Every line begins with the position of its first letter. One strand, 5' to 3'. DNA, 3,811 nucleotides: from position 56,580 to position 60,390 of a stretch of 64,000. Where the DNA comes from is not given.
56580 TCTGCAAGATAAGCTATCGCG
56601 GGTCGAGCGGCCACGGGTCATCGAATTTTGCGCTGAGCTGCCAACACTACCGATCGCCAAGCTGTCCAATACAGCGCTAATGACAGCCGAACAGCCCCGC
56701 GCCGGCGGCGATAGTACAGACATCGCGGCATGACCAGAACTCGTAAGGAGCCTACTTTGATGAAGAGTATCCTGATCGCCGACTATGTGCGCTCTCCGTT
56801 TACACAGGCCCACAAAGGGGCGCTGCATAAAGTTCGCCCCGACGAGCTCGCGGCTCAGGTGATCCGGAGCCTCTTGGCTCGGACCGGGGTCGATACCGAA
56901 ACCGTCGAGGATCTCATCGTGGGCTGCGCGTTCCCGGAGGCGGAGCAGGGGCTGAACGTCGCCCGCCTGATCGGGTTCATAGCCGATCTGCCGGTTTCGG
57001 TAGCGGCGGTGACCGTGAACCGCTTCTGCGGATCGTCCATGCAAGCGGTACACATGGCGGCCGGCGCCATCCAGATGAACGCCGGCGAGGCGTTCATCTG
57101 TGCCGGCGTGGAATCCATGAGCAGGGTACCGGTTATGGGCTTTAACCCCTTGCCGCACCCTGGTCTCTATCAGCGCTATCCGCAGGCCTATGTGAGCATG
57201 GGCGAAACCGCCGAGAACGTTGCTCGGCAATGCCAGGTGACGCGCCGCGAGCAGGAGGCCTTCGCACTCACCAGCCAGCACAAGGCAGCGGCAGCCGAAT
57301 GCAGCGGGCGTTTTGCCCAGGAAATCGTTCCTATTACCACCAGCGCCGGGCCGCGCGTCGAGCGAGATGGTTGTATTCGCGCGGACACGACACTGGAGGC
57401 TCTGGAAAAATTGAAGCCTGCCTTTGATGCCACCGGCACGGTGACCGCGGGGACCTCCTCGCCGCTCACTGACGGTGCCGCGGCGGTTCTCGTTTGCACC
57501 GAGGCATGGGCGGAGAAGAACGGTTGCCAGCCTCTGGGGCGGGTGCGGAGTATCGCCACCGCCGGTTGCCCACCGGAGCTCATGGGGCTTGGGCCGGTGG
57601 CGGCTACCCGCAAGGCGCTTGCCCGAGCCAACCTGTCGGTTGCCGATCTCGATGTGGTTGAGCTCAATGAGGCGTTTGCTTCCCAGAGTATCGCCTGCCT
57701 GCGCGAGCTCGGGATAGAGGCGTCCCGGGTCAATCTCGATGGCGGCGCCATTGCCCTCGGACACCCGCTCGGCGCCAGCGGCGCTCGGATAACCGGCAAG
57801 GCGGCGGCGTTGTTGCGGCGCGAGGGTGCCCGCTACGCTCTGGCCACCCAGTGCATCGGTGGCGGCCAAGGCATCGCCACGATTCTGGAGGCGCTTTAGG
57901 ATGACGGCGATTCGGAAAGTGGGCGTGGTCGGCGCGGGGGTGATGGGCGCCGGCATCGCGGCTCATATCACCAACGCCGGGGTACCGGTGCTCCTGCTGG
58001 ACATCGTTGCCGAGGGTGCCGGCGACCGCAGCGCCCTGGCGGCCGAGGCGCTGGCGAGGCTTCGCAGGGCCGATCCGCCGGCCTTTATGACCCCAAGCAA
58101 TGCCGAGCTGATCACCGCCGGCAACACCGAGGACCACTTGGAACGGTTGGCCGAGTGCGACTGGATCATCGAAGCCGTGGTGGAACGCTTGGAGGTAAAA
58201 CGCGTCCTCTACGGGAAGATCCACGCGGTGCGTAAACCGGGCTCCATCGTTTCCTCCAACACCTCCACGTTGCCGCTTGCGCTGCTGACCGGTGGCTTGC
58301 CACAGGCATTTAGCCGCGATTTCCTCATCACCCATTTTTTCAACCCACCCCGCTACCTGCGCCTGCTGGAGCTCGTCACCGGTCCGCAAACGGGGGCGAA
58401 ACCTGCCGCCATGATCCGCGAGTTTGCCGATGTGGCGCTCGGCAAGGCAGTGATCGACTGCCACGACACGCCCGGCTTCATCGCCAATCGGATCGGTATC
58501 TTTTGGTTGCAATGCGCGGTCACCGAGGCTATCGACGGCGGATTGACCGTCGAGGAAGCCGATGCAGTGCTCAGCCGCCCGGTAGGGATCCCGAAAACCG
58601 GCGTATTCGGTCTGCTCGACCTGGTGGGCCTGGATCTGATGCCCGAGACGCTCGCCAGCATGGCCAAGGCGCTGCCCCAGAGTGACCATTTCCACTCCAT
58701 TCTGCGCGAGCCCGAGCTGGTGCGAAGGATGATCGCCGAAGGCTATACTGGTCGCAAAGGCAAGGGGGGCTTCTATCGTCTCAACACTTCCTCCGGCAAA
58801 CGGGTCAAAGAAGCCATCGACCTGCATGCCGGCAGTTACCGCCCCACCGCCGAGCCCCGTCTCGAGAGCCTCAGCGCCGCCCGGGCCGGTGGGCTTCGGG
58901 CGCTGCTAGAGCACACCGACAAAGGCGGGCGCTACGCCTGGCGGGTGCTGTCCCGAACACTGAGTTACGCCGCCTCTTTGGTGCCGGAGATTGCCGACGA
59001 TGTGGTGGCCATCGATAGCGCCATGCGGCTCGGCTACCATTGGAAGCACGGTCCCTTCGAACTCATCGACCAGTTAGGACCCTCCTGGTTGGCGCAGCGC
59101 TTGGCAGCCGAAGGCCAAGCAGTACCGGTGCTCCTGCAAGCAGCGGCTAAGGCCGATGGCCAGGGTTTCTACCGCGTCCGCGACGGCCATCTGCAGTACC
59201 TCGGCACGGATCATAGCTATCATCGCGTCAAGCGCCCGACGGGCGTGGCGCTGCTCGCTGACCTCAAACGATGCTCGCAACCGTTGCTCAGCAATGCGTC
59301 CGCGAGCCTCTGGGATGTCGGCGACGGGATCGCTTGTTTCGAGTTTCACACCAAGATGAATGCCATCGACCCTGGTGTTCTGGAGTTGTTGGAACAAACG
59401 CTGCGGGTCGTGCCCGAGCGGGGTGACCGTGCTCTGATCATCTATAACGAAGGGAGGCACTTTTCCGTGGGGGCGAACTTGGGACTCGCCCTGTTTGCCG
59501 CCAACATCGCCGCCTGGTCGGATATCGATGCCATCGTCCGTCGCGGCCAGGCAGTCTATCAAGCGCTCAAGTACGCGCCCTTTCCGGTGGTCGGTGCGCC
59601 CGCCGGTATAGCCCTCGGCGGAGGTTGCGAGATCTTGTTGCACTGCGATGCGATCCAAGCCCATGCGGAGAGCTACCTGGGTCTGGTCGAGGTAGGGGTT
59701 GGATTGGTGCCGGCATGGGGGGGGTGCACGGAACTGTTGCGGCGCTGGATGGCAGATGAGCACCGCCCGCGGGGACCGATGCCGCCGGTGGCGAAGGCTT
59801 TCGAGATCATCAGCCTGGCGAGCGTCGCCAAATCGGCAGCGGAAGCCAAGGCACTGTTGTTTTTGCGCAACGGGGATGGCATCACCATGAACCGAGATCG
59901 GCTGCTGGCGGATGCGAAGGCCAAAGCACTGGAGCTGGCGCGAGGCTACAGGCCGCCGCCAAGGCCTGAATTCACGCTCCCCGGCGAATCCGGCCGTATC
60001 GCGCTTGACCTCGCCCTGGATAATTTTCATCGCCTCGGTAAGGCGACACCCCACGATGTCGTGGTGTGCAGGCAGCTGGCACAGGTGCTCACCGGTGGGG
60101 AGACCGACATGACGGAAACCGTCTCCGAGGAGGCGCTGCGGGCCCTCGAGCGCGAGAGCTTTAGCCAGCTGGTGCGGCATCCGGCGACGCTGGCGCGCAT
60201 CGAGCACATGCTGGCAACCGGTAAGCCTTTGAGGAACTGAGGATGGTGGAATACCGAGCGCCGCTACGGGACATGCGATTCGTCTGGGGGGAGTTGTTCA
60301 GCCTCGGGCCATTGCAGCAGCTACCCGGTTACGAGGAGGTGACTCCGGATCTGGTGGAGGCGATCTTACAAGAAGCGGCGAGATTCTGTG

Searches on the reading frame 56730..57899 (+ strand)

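Call 14: search_protein_families(library=pfam, proteins=[window:56730-57899:+])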
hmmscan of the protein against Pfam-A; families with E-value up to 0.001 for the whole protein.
window:56730-57899:+ (389 aa): 3 families
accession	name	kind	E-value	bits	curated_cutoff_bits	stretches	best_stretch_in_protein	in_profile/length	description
PF00108.29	Thiolase_N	-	7.2e-66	222.6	26.4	1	15-258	2-259/260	Thiolase, N-terminal domain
PF02803.24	Thiolase_C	-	4.5e-45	152.7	27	1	267-387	2-122/123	Thiolase, C-terminal domain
PF22691.2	Thiolase_C_1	-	0.00013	22.1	28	0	290-329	21-60/144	Thiolase C-terminal domain-like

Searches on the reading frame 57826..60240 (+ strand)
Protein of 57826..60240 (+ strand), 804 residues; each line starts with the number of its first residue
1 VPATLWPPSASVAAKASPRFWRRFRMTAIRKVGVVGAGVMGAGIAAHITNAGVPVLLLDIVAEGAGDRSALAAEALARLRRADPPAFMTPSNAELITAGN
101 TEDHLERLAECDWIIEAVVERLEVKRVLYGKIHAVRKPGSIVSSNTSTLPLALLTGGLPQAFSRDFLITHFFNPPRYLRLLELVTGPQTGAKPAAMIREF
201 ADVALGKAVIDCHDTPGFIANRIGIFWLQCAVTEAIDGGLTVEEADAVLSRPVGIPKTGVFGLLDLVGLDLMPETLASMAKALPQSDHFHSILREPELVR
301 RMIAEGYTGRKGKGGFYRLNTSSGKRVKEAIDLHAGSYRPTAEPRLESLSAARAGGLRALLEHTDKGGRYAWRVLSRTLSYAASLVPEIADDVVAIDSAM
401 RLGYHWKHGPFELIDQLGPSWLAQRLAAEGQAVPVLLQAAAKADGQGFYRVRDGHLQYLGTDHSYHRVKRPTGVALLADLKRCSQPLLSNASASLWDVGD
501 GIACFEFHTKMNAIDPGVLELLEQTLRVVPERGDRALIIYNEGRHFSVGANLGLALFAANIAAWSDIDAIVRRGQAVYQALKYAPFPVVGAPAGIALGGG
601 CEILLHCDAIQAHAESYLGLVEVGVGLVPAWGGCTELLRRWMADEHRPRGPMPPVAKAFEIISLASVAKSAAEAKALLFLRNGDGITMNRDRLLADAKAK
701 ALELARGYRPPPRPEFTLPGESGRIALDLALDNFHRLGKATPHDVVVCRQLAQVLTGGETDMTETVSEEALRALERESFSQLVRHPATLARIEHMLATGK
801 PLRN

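Call 14: search_protein_families(library=pfam, proteins=[window:57826-60240:+])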
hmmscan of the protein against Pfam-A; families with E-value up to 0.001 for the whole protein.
window:57826-60240:+ (804 aa): 5 families
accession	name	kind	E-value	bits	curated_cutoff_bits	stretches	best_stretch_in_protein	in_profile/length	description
PF02737.24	3HCDH_N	-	2.8e-39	135.3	22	1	31-214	1-179/180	3-hydroxyacyl-CoA dehydrogenase, NAD binding domain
PF00725.27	3HCDH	-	3.2e-24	85.7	22.1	2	217-318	1-96/97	3-hydroxyacyl-CoA dehydrogenase, C-terminal domain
PF00378.25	ECH_1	-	1.5e-11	44.6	27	1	501-639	5-142/251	Enoyl-CoA hydratase/isomerase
PF16113.10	ECH_2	-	3.2e-06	27.3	27.2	1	508-637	9-139/335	Enoyl-CoA hydratase/isomerase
PF03446.21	NAD_binding_2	-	7e-05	23.3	21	1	31-144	1-91/161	NAD binding domain of 6-phosphogluconate dehydrogenase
